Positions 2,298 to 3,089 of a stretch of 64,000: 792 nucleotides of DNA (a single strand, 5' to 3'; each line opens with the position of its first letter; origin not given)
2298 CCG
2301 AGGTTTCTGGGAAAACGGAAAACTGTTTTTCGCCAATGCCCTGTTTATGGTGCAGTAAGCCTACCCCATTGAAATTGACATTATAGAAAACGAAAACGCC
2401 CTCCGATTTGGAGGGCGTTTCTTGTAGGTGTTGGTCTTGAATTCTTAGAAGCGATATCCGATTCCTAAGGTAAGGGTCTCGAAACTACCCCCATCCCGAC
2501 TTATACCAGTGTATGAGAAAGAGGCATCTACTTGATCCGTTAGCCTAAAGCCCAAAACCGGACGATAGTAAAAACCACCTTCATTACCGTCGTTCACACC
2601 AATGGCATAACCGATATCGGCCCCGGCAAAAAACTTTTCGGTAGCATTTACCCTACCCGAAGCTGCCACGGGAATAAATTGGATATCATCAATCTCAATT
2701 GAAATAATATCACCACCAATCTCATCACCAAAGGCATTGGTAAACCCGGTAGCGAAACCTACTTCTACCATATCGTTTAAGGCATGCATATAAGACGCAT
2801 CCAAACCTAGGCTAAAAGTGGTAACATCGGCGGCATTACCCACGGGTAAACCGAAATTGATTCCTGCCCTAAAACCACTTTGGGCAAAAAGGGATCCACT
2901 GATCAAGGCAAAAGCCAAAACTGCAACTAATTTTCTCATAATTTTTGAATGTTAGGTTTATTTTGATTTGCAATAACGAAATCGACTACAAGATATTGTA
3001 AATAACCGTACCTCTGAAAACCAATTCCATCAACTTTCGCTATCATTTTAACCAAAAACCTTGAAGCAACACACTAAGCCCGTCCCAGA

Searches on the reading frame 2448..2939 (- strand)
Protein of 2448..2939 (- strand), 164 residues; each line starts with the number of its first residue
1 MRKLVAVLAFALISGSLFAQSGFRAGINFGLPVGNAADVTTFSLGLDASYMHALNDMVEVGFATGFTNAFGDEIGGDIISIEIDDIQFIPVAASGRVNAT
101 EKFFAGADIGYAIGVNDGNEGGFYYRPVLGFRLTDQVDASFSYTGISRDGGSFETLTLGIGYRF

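Call 74: find_encoding_contigs(protein=window:2448-2939:-, flank=10000, max_places=3)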
Protein window:2448-2939:- (164 aa): 1 contig read that carries it; 1 place shown.
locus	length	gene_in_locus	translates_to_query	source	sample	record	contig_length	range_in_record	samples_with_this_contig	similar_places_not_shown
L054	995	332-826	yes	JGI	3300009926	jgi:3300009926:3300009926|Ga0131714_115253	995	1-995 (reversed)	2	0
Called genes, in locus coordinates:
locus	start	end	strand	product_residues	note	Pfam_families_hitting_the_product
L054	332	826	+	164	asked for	-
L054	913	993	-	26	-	?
